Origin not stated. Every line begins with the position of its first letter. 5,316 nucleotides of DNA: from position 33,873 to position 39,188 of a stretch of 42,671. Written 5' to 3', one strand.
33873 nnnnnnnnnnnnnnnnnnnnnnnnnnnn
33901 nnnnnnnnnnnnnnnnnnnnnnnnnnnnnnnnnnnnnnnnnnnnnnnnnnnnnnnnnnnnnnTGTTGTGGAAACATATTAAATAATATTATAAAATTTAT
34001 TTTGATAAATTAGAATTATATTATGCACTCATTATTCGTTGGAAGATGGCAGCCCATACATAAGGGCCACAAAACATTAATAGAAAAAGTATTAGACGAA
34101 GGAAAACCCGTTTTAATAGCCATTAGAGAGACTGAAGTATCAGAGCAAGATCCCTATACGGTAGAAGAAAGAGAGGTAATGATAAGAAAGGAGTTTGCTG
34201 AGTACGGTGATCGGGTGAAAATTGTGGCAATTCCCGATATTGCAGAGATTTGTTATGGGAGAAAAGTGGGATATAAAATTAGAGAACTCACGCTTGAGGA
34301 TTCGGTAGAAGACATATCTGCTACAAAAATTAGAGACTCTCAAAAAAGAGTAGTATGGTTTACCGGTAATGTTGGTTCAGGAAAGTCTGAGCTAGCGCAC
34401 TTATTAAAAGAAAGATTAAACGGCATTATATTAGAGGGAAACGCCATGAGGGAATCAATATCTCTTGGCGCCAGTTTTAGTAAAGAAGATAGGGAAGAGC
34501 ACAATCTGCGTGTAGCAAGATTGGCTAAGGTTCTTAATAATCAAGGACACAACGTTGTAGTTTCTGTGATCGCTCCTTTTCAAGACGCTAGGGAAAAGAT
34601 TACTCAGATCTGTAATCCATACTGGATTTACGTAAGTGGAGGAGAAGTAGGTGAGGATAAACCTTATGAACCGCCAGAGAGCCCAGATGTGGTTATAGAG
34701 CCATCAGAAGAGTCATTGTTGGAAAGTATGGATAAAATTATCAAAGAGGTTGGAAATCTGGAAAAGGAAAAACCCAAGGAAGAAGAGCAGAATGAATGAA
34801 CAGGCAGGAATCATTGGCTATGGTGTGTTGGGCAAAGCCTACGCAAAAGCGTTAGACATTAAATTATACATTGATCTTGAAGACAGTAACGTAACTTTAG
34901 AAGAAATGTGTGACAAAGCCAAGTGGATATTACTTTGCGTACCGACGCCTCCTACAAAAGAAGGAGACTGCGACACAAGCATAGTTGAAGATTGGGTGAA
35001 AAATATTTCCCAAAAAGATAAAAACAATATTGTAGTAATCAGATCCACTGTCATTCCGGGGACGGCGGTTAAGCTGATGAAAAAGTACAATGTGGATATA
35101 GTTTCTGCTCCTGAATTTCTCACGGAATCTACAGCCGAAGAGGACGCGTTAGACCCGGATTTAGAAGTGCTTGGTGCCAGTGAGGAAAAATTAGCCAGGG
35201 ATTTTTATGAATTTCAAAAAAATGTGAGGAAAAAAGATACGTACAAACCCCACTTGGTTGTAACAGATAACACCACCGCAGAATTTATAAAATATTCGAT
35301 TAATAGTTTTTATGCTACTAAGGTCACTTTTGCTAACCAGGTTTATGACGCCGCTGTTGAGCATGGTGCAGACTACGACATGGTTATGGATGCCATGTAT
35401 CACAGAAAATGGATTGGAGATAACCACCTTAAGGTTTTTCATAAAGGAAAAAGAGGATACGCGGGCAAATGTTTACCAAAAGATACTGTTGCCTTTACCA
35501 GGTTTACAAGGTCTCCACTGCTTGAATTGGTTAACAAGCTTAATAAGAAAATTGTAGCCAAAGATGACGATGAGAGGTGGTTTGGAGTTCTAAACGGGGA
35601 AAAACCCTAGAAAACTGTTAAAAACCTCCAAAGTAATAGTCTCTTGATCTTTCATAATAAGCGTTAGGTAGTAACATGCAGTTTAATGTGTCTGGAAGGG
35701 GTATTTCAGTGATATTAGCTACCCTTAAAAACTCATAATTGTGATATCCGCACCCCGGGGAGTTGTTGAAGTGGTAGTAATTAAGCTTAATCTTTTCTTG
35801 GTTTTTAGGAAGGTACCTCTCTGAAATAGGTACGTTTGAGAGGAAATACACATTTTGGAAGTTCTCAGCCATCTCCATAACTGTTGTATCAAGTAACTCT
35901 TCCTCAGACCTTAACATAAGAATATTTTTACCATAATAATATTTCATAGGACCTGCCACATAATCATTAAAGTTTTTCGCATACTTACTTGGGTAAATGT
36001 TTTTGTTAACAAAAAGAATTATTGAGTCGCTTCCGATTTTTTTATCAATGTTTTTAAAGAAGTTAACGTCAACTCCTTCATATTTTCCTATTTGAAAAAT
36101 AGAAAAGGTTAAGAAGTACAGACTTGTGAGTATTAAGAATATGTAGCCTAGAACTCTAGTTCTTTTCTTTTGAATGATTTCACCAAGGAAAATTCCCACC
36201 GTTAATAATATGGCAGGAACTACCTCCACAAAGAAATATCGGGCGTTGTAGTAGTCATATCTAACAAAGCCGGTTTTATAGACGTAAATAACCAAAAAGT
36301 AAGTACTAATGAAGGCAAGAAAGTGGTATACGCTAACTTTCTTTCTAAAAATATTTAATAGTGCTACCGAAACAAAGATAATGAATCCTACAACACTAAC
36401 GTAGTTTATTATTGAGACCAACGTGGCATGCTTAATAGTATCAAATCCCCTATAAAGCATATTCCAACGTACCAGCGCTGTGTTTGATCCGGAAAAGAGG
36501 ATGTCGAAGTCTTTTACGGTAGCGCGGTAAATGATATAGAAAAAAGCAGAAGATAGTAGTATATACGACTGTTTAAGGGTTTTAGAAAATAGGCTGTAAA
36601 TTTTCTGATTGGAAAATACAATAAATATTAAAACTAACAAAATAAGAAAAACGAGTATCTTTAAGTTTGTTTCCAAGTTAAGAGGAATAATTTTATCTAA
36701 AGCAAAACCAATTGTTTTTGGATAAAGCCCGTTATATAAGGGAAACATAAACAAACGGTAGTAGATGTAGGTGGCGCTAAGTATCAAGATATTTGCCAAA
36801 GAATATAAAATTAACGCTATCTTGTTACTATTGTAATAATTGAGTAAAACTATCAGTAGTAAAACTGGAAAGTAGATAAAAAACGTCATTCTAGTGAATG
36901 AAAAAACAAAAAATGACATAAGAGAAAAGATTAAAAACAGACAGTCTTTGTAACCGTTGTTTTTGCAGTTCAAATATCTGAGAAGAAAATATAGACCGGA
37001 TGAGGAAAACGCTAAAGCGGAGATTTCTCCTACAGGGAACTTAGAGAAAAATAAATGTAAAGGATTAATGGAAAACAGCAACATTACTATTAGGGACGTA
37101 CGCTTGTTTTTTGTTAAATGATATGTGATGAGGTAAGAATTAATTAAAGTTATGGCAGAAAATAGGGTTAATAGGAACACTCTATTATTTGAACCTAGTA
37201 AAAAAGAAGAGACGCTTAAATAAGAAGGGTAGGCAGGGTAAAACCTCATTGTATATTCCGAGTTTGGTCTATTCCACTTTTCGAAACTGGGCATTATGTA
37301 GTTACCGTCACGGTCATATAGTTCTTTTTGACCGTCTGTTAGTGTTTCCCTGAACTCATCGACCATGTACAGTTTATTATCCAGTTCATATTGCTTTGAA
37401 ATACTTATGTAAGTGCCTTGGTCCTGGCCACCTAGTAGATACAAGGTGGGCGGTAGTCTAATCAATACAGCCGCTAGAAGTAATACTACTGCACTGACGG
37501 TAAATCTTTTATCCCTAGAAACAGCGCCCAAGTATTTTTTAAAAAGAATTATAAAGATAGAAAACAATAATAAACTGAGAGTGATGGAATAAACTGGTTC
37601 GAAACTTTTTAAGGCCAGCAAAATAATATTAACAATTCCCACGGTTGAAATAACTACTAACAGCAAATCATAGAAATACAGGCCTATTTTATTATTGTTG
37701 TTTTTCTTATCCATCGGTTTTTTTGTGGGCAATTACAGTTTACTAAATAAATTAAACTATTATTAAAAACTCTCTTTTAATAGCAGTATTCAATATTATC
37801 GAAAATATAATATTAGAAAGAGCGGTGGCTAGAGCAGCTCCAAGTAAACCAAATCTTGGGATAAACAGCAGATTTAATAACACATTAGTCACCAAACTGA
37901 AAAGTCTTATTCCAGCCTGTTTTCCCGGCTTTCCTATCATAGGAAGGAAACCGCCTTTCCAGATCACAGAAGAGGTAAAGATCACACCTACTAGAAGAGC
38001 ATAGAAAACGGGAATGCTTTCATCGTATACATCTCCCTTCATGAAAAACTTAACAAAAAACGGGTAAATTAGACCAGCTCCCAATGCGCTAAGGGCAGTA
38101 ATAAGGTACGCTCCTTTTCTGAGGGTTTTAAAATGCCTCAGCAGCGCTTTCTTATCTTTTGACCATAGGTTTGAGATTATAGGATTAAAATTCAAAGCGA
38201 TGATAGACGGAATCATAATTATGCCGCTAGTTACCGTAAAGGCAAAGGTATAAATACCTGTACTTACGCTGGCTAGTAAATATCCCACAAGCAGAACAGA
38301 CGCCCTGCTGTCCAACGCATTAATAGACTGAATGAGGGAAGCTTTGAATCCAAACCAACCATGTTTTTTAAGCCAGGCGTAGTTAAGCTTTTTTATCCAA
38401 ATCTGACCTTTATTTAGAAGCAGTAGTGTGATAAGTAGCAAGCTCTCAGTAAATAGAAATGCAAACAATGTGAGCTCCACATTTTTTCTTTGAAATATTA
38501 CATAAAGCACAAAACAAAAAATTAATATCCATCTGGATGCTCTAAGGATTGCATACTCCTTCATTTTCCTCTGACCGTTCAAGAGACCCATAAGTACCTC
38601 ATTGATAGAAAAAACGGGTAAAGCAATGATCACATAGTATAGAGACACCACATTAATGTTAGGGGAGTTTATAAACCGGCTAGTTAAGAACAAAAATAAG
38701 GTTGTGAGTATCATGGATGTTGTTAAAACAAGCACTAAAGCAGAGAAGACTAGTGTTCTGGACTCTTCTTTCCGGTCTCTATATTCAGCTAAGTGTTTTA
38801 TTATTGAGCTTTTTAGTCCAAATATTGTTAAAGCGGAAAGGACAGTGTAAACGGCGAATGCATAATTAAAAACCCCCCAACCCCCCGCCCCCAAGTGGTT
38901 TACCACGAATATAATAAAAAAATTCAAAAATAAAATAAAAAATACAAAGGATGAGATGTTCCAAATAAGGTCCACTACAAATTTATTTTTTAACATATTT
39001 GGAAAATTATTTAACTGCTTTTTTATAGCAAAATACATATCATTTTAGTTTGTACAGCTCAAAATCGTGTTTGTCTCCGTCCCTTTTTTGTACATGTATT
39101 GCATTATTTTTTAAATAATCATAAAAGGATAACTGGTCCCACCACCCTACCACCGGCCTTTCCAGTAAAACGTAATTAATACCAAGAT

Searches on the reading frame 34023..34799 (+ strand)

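Call 4: search_protein_families(library=pfam, proteins=[window:34023-34799:+], max_evalue=0.01)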
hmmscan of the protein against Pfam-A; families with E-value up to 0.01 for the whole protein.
window:34023-34799:+ (258 aa): 7 families
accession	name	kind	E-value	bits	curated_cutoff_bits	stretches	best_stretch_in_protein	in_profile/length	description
PF01583.26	APS_kinase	-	2.1e-21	77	21.1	1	109-198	3-97/152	Adenylylsulphate kinase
PF01467.32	CTP_transf_like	-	5.5e-08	33.5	21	1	4-56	1-56/133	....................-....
PF13671.12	AAA_33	-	0.00038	21.2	27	1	110-184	1-79/143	AAA domain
PF13238.12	AAA_18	-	0.0022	18.9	29.4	1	113-177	3-66/128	AAA domain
PF06414.18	Zeta_toxin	-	0.0032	17.4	22.3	0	99-146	8-58/199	Zeta toxin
PF24883.2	NPHP3_N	-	0.0033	18.1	24.8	1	102-137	14-48/164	Nephrocystin 3, N-terminal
PF08298.17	AAA_PrkA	-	0.0071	15.9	25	1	99-134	76-111/358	PrkA AAA domain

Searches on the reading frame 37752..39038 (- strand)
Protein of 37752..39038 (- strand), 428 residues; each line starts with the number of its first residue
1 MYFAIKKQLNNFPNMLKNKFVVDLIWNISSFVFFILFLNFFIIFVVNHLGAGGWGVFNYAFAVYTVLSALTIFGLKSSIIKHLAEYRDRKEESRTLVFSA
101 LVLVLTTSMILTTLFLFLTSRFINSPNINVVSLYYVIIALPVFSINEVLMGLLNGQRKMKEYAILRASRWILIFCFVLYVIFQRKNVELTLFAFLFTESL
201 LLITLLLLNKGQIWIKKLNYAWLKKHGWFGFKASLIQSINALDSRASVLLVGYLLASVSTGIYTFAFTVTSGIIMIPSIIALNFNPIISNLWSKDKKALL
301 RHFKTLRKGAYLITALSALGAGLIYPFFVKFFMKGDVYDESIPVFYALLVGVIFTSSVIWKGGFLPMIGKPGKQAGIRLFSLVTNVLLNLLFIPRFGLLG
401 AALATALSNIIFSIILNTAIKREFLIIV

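Call 6: search_protein_families(library=pfam, proteins=[window:37752-39038:-], max_evalue=0.001)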
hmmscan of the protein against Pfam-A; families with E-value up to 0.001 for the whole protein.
window:37752-39038:- (428 aa): 1 family
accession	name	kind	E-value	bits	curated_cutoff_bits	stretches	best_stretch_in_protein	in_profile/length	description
PF01943.22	Polysacc_synt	-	8.1e-14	52.1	28.2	1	41-290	22-272/274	Polysaccharide biosynthesis protein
